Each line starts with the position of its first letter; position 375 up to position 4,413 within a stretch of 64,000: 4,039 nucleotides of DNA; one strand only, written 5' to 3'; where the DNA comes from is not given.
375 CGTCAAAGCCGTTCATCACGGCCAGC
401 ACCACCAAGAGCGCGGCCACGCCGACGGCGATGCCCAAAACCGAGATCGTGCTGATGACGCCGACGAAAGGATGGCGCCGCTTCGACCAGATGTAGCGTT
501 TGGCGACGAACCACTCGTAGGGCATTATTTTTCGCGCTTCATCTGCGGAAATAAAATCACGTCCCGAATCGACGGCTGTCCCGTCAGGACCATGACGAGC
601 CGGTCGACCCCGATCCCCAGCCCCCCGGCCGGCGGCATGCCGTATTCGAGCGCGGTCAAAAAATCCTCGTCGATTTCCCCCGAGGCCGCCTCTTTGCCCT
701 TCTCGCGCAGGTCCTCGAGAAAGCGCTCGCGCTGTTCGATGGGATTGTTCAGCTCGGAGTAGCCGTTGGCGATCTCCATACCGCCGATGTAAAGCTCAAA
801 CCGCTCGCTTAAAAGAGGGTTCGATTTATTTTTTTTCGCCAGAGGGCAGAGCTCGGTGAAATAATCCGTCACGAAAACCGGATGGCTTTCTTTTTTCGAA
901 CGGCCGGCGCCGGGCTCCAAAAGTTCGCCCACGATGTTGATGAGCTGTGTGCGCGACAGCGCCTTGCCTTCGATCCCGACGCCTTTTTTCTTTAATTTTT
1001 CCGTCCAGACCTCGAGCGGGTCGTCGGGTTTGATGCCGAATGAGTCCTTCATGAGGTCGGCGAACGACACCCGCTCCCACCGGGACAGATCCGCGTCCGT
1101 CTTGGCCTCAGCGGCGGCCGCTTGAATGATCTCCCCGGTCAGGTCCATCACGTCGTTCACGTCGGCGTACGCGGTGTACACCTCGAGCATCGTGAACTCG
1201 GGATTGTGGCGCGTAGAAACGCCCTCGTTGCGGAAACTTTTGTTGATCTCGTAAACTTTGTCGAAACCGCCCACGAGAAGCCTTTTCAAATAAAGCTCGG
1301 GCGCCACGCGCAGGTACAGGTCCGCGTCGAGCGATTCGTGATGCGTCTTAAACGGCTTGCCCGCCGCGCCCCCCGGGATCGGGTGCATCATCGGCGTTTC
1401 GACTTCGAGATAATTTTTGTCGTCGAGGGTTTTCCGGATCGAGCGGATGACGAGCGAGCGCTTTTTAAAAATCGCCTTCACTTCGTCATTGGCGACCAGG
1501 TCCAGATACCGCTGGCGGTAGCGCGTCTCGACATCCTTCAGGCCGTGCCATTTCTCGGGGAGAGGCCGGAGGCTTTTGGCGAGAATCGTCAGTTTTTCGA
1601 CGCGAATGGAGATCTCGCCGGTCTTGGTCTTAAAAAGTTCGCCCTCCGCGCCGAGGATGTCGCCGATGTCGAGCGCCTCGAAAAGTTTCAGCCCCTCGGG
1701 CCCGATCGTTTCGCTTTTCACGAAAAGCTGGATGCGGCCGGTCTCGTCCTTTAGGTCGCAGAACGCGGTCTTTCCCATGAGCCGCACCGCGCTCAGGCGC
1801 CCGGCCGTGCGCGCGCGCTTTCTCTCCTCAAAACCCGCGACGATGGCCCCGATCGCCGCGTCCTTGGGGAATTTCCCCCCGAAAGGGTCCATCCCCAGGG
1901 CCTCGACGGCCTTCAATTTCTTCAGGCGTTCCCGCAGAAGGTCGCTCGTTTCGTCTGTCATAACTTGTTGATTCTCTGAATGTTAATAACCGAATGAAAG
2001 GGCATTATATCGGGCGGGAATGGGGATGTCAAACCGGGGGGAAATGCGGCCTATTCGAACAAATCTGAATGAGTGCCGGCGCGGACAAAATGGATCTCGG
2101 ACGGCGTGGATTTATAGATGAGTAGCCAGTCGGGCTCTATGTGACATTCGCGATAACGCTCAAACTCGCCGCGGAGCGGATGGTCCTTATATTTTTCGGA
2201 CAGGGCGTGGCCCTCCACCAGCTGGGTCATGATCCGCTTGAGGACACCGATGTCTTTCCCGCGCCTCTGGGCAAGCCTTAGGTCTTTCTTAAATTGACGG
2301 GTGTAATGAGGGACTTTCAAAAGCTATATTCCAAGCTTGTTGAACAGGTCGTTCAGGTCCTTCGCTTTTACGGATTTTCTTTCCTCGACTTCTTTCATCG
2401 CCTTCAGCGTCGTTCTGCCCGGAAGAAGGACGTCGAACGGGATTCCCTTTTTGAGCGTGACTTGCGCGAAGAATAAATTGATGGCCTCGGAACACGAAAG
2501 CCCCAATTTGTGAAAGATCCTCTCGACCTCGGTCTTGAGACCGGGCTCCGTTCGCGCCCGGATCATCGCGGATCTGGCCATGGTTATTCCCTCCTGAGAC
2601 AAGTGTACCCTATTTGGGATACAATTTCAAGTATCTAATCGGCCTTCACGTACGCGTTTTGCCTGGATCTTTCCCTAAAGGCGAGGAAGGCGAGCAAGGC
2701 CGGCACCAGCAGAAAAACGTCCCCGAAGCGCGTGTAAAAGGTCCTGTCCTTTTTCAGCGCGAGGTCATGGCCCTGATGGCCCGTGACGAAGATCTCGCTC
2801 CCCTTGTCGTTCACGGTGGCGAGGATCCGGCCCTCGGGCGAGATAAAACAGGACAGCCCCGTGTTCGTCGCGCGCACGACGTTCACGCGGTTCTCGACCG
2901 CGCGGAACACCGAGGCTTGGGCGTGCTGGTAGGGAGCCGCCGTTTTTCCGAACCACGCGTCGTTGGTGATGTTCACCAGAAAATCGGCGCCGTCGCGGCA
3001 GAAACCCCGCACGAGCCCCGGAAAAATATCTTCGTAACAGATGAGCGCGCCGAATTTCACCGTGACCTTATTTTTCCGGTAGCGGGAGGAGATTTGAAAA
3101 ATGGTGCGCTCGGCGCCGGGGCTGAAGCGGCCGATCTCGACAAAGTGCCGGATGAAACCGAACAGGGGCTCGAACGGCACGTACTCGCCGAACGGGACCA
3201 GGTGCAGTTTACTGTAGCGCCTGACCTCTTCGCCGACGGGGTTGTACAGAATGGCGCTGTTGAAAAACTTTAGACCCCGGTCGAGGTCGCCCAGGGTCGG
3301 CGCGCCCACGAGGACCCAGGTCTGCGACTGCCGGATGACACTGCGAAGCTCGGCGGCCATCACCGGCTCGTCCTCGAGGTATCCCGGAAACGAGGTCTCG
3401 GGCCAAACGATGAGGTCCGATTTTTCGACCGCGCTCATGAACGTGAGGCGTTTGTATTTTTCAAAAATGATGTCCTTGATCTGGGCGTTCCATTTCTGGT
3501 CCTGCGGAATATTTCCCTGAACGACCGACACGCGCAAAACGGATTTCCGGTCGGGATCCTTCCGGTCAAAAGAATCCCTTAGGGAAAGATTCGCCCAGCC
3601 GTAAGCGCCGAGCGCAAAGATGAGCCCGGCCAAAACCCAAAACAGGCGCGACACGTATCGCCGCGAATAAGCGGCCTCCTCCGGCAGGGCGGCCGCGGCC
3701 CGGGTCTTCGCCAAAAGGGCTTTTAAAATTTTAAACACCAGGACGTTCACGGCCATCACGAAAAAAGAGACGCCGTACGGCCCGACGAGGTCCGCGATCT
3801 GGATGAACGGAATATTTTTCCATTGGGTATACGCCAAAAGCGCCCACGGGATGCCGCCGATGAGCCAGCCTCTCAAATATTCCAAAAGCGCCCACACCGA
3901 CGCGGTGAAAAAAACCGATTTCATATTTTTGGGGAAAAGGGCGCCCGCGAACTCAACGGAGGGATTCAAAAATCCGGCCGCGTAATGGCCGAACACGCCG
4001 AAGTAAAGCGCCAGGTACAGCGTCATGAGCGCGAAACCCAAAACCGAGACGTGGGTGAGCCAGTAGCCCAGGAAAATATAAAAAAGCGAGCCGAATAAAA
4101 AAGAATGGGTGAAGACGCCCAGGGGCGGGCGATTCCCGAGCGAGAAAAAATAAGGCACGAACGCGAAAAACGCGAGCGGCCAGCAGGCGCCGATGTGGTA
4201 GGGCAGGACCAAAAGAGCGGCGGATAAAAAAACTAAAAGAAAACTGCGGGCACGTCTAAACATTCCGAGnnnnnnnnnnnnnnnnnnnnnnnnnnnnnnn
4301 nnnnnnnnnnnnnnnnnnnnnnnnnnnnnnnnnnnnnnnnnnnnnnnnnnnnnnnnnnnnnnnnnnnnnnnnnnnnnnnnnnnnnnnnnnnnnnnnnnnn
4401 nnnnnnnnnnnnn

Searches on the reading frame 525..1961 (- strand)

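Call 59: search_protein_families(library=pfam, proteins=[window:525-1961:-], max_evalue=0.00001)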
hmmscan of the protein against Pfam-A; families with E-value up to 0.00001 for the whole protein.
window:525-1961:- (478 aa): 2 families
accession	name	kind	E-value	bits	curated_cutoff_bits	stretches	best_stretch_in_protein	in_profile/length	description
PF00152.25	tRNA-synt_2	-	1.4e-89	300.6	25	1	144-475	2-308/308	tRNA synthetases class II (D, K and N)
PF01336.31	tRNA_anti-codon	-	1.1e-15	57.8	27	1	52-127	3-75/75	OB-fold nucleic acid binding domain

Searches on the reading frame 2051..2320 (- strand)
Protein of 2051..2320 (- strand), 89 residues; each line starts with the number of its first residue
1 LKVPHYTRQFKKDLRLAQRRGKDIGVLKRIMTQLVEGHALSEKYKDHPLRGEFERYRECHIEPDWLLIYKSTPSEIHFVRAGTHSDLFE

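Call 41: search_protein_families(library=pfam, proteins=[window:2051-2320:-], max_evalue=0.00001)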
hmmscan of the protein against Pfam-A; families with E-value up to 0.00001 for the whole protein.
window:2051-2320:- (89 aa): 1 family
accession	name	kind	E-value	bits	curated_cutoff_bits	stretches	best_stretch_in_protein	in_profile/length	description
PF15738.11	YafQ_toxin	-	6.5e-32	110.1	30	1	5-89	4-88/88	Bacterial toxin of type II toxin-antitoxin system, YafQ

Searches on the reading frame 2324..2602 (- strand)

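Call 41: search_protein_families(library=pfam, proteins=[window:2324-2602:-], max_evalue=0.00001)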
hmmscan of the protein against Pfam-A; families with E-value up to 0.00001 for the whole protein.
window:2324-2602:- (92 aa): 1 family
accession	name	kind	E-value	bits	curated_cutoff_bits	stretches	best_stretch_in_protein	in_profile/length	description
PF04221.18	RelB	-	2.2e-16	60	22.4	1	12-90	2-82/82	RelB antitoxin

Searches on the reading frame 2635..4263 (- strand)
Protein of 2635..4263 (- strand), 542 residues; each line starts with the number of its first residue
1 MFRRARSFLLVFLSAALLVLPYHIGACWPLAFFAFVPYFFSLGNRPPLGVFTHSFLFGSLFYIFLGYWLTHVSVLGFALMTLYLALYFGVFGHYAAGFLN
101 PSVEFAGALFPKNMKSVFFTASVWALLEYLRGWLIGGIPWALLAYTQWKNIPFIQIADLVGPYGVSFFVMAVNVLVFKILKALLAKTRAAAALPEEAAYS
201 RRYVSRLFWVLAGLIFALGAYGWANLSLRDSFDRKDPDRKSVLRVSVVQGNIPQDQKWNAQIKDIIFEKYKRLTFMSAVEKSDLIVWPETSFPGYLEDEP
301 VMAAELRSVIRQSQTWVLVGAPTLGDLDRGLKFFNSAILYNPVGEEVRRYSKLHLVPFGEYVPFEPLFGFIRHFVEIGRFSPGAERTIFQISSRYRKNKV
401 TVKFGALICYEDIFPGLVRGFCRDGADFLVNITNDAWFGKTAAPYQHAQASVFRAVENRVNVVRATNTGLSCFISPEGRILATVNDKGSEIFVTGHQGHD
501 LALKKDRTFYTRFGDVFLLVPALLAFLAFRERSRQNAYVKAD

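Call 41: search_protein_families(library=pfam, proteins=[window:2635-4263:-], max_evalue=0.00001)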
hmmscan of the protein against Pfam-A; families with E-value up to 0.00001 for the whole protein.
window:2635-4263:- (542 aa): 2 families
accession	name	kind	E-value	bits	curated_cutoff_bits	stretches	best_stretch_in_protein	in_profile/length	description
PF00795.27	CN_hydrolase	-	9.6e-32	110.7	23.2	1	244-491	1-241/256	Carbon-nitrogen hydrolase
PF20154.4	LNT_N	-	6e-28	98.5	27.1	1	14-175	1-159/159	Apolipoprotein N-acyltransferase N-terminal domain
